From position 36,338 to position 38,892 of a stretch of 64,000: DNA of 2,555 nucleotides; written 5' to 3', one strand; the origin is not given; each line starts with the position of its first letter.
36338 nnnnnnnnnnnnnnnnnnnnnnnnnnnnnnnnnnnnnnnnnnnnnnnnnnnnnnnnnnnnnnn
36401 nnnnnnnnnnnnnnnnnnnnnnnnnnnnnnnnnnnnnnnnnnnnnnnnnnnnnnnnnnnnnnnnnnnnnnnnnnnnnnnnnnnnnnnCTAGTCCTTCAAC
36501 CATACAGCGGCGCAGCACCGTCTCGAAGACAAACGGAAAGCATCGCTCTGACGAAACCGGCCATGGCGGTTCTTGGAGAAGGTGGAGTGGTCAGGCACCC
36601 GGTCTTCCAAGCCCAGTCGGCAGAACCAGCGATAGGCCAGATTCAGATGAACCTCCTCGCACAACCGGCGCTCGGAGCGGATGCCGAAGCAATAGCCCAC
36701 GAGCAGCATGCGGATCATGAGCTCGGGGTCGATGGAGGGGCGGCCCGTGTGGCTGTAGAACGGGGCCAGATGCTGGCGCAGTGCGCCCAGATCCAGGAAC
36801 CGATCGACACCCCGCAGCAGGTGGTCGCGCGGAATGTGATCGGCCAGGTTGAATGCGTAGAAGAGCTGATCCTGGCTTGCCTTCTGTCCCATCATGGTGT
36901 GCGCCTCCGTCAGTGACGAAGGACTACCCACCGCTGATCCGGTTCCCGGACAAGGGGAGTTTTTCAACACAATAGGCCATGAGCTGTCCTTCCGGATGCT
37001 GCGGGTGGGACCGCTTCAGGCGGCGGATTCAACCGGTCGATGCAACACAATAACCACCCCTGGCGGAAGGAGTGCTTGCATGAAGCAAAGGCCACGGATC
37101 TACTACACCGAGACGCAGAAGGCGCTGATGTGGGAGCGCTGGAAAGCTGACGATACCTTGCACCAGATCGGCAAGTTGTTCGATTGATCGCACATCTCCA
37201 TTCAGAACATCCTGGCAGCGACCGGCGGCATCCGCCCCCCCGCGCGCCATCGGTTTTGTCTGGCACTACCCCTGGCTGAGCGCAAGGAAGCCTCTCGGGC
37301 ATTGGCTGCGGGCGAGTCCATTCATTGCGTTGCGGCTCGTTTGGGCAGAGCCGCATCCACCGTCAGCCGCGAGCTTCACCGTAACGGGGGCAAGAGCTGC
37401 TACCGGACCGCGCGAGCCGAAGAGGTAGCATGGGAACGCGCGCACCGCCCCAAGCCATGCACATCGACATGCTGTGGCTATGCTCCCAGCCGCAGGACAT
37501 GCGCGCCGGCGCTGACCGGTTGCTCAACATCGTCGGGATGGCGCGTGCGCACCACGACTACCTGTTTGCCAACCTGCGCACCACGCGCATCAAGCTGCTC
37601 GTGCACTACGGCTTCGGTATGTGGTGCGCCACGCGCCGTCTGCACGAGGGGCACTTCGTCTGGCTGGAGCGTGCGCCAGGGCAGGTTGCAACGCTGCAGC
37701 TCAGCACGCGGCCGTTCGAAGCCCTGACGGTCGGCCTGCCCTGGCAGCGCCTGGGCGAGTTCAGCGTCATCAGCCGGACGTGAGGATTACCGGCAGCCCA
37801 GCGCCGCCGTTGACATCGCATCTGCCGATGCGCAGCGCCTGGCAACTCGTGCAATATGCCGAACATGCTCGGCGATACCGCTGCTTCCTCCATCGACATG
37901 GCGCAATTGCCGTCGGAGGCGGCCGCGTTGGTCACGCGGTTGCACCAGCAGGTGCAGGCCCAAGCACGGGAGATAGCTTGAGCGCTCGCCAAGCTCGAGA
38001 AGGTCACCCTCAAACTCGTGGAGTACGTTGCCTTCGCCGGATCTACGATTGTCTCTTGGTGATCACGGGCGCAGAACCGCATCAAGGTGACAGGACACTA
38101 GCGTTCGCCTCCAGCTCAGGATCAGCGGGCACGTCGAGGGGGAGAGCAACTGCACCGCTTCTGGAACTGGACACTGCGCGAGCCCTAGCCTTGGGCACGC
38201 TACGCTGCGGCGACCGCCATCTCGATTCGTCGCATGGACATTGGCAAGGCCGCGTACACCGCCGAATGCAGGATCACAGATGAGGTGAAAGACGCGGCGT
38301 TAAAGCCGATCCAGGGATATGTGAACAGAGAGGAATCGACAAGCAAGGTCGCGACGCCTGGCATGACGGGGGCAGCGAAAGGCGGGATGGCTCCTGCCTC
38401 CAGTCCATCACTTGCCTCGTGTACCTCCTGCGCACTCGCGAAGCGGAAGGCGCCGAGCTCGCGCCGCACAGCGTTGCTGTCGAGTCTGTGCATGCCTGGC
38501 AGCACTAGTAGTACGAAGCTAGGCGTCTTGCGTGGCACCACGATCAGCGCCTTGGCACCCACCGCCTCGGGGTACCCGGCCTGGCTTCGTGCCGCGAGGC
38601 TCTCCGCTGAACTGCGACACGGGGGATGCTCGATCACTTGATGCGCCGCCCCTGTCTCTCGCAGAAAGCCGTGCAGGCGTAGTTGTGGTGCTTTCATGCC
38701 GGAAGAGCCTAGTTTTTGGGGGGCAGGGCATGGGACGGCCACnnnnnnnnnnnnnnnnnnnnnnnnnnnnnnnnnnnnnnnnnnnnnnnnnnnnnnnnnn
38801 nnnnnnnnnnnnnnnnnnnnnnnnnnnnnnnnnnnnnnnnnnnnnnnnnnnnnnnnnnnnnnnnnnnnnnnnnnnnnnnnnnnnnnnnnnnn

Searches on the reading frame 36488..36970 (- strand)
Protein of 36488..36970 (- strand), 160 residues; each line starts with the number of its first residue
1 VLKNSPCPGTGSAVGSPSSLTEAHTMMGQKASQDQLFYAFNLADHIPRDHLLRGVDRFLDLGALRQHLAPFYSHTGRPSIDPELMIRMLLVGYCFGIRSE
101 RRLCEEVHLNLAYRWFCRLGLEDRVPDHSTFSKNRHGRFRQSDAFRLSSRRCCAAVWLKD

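Call 15: search_protein_families(library=pfam, proteins=[window:36488-36970:-], max_evalue=0.01)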
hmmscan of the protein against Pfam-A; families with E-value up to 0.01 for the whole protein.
window:36488-36970:- (160 aa): 1 family
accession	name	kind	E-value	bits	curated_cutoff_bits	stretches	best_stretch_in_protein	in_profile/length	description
PF05598.16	DUF772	-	4e-27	94.5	23.1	1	76-141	1-66/74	Transposase domain (DUF772)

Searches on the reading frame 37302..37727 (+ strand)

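Call 15: search_protein_families(library=pfam, proteins=[window:37302-37727:+], max_evalue=0.01)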
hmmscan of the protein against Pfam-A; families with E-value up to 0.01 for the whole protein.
window:37302-37727:+ (141 aa): 2 families
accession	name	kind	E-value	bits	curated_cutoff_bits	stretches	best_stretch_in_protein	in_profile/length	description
PF13936.12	HTH_38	-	6.1e-08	32.7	27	1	2-28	18-44/44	Helix-turn-helix domain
PF13384.12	HTH_23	-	0.00012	22.3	24.6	1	2-30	15-45/50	Homeodomain-like domain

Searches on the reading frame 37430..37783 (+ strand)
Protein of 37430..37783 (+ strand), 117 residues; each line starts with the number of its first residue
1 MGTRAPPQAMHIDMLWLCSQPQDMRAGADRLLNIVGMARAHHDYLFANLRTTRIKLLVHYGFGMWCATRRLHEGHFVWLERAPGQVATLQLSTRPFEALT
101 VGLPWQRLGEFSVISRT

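Call 76: search_protein_families(library=pfam, proteins=[window:37430-37783:+], max_evalue=0.01)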
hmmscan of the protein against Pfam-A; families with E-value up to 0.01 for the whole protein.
window:37430-37783:+ (117 aa): 1 family
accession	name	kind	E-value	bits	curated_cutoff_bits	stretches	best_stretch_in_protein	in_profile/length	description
PF05717.18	TnpB_IS66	-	5.8e-18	65.1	26.6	1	15-108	3-99/101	IS66 Orf2 like protein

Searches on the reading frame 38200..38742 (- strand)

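Call 15: search_protein_families(library=pfam, proteins=[window:38200-38742:-], max_evalue=0.01)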
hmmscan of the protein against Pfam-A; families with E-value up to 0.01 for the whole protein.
window:38200-38742:- (180 aa): 1 family
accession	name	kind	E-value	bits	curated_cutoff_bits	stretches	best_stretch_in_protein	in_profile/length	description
PF04073.20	tRNA_edit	-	5.1e-16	59.3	25.5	1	39-161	1-118/123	Aminoacyl-tRNA editing domain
